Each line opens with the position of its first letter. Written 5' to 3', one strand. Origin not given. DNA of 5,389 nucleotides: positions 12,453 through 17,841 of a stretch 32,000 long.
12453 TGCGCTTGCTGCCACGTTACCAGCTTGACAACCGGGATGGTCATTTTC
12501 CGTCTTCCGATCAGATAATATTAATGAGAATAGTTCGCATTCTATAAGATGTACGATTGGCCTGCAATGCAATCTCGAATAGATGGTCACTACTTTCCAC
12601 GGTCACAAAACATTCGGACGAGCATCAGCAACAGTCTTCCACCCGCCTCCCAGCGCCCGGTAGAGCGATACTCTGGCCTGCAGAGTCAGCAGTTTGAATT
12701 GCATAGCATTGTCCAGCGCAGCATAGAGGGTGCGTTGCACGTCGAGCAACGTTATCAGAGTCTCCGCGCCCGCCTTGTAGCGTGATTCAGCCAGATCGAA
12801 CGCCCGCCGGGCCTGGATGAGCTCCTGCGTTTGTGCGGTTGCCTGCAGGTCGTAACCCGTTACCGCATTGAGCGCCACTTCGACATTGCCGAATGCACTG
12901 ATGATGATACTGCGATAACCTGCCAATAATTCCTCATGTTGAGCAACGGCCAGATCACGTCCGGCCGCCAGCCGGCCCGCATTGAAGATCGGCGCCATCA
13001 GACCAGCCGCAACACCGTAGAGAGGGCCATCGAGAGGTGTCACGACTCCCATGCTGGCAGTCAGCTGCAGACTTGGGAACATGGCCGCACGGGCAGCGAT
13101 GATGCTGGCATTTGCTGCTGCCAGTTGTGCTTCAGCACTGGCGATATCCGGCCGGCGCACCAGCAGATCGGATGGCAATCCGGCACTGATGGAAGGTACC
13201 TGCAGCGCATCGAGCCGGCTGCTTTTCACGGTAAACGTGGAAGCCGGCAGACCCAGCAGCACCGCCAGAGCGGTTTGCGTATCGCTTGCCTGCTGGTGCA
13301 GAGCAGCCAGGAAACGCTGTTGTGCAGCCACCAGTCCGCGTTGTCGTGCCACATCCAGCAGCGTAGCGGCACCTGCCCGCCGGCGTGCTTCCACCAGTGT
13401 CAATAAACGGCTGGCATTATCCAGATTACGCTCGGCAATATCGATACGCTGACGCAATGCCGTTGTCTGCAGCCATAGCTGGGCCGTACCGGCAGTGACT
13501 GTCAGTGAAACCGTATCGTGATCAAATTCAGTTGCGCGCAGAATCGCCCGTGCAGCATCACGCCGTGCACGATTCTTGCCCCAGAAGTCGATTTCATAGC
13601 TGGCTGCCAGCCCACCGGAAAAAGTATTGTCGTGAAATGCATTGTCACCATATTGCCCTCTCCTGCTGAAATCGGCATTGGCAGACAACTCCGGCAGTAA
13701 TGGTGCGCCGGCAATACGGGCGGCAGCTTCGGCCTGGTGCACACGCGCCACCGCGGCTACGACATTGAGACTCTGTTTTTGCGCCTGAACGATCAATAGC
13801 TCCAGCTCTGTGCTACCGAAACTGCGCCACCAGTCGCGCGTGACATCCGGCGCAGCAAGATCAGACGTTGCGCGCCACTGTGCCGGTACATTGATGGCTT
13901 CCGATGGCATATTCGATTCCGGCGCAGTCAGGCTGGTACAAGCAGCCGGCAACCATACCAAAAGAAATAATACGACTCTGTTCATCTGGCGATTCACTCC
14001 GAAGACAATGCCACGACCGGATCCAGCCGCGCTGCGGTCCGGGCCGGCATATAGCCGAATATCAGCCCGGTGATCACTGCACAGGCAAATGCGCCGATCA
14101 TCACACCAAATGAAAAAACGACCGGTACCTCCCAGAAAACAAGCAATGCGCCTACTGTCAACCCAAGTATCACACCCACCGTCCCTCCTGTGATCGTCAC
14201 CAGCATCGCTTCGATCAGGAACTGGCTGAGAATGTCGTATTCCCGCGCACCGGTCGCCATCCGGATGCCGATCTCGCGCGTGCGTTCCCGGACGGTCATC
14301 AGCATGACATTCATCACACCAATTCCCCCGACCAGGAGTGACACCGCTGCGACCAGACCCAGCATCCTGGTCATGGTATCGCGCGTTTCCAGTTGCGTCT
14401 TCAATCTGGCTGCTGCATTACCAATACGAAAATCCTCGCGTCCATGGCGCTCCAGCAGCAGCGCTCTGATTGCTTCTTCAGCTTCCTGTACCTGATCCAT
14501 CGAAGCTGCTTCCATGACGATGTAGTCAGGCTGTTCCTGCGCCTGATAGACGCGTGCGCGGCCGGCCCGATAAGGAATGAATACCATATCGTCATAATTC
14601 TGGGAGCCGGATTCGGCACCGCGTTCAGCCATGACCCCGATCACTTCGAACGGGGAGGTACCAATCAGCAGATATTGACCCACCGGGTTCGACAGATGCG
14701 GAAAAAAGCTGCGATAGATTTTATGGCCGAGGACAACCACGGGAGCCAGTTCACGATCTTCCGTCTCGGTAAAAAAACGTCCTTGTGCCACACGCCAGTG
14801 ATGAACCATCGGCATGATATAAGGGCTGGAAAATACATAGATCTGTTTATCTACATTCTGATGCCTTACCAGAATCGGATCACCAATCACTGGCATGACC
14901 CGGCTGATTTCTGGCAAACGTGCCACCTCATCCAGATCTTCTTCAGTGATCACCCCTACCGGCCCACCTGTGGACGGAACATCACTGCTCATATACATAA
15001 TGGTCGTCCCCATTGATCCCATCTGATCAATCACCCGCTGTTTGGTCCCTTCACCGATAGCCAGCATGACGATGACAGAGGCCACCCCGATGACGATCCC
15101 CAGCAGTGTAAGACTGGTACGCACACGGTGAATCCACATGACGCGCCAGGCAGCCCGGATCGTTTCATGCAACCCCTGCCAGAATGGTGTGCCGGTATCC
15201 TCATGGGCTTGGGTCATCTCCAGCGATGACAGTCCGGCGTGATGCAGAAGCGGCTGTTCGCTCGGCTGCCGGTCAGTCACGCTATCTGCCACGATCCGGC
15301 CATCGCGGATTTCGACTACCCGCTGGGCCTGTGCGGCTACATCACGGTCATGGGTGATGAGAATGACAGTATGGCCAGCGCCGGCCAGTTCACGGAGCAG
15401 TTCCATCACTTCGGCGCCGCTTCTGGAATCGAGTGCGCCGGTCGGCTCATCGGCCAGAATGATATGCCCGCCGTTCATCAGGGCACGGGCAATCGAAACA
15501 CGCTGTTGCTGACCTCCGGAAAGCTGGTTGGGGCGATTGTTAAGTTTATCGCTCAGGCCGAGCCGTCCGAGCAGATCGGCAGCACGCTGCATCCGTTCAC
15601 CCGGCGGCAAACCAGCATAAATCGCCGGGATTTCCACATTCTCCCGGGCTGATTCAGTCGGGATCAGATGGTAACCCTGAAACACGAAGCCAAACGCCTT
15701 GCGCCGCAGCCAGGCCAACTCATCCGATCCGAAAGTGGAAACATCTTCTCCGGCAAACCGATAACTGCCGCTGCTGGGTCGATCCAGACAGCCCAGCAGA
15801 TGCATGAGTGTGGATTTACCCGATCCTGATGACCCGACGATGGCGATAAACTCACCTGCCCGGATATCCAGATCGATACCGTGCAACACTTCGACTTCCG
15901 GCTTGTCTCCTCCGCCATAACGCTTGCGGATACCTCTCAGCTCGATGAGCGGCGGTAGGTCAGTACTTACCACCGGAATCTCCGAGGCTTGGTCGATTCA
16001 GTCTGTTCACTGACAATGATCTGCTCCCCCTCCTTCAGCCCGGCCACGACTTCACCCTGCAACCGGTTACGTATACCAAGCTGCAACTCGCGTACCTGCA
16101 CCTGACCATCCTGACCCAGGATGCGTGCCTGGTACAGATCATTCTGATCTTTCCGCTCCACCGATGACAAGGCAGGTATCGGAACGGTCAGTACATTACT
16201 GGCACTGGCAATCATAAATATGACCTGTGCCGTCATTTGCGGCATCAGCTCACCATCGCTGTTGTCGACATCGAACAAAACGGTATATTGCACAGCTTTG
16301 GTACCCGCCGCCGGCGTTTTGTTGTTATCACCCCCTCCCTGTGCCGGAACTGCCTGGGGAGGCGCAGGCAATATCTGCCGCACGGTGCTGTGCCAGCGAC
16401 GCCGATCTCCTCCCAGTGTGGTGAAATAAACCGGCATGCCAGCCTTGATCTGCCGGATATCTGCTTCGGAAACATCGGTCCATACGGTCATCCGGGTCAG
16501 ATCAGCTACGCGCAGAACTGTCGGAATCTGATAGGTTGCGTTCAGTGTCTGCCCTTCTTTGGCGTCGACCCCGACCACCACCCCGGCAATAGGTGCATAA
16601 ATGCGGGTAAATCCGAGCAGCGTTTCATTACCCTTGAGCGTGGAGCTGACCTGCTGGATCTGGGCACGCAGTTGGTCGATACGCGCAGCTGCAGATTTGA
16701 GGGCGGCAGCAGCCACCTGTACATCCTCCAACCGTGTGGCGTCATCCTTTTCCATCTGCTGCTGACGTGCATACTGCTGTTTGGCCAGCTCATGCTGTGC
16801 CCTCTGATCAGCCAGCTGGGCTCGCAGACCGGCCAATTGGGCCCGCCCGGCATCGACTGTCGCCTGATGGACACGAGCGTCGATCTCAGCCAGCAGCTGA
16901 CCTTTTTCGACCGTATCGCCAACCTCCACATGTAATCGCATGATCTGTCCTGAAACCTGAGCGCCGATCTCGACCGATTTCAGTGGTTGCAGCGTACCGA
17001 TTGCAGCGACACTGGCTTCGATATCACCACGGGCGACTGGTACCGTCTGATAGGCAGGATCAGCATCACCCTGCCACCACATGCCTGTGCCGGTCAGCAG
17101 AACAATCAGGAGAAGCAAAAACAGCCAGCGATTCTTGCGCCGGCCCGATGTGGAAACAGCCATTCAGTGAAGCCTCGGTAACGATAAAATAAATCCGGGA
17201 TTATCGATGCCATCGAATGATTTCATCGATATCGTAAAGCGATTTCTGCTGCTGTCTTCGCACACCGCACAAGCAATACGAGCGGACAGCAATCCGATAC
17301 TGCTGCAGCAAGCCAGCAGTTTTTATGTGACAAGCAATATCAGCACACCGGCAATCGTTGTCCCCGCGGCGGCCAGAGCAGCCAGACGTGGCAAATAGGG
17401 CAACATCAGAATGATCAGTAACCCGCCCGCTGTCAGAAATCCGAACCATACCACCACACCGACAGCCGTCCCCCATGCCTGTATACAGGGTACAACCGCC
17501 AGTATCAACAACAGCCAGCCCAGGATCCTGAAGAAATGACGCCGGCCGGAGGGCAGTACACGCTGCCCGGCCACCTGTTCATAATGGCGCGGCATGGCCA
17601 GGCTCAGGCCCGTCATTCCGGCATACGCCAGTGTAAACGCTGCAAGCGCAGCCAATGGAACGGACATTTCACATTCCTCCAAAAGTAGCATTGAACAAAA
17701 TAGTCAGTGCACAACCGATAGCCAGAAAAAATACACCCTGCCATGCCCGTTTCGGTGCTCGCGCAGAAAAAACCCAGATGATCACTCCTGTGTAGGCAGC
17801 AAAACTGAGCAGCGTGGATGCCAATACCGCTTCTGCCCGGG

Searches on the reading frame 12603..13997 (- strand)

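Call 11: search_protein_families(library=pfam, proteins=[window:12603-13997:-])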
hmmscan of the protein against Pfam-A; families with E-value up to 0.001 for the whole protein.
window:12603-13997:- (464 aa): 1 family
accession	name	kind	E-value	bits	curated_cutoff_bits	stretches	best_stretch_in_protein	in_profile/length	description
PF02321.23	OEP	-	8.1e-41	140.3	22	2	66-249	2-187/187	Outer membrane efflux protein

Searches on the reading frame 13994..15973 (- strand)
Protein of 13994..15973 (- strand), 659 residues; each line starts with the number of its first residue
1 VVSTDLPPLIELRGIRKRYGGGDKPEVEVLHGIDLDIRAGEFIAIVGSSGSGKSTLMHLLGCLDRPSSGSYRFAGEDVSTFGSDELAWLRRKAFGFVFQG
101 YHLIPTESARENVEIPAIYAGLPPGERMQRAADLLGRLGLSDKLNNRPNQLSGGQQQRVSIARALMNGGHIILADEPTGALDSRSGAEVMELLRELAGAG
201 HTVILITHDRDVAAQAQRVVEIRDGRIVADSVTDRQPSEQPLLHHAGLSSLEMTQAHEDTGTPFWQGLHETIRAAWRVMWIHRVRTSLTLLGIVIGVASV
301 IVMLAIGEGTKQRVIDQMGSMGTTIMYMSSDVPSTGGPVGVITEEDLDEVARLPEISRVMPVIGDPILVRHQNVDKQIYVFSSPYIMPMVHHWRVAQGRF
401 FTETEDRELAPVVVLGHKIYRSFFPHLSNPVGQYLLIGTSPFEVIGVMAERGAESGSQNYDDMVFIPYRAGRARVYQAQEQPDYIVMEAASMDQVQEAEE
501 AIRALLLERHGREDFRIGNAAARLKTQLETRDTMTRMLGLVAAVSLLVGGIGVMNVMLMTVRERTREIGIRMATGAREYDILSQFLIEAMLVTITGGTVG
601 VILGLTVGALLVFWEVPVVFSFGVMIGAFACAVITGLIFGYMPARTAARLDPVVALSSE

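Call 11: search_protein_families(library=pfam, proteins=[window:13994-15973:-])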
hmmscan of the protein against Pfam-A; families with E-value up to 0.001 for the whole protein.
window:13994-15973:- (659 aa): 5 families
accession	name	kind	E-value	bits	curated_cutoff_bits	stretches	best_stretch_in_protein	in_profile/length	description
PF12704.14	MacB_PCD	-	8e-44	150.8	27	1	286-505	1-207/207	MacB-like periplasmic core domain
PF00005.33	ABC_tran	-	9.7e-33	114.1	25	1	30-178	1-136/137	ABC transporter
PF02687.27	FtsX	-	4.8e-17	62.5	25.5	1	540-652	2-120/120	FtsX-like permease C-terminal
PF02463.25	SMC_N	-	1.8e-05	24.7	40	0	148-223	134-212/220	RecF/RecN/SMC N terminal domain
PF13304.12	AAA_21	-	0.00024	21.7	27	0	42-78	1-44/304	AAA domain, putative AbiEii toxin, Type IV TA system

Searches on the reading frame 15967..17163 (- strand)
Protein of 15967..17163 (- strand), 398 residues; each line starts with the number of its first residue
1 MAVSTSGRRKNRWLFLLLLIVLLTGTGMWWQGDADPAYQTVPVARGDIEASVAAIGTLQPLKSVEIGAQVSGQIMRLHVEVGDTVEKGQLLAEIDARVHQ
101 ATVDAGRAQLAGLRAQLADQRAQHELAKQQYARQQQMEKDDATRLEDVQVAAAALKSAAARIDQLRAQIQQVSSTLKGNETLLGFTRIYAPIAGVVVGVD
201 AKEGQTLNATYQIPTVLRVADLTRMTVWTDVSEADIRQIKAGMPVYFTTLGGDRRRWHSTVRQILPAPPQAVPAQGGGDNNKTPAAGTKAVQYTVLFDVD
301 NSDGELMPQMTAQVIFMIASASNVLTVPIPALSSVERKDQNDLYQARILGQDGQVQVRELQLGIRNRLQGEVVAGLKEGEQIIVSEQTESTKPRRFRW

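Call 11: search_protein_families(library=pfam, proteins=[window:15967-17163:-])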
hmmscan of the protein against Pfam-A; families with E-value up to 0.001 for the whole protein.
window:15967-17163:- (398 aa): 4 families
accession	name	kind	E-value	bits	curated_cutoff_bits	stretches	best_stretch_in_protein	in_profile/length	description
PF16576.10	HlyD_D23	-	4.4e-18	65.8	30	1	62-266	18-186/214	Barrel-sandwich domain of CusB or HlyD membrane-fusion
PF13437.12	HlyD_3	-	3.8e-14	53.7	22.2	1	188-268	2-80/106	HlyD family secretion protein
PF13533.13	Biotin_lipoyl_2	-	1.7e-08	34.5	29.8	1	64-95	1-32/32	Biotin-lipoyl like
PF00364.28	Biotin_lipoyl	-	3.6e-07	30.4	22.1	1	63-94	42-73/73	Biotin-requiring enzyme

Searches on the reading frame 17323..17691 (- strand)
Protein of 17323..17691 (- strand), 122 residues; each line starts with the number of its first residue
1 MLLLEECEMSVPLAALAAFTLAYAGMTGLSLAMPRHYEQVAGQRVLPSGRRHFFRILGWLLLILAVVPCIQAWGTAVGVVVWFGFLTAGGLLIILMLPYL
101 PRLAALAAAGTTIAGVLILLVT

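Call 11: search_protein_families(library=pfam, proteins=[window:17323-17691:-])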
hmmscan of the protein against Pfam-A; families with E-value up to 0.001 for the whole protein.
window:17323-17691:- (122 aa): 1 family
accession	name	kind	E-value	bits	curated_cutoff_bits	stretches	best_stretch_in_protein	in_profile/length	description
PF11804.13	DUF3325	-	2e-32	111.8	26.8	1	16-116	1-100/101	Protein of unknown function (DUF3325)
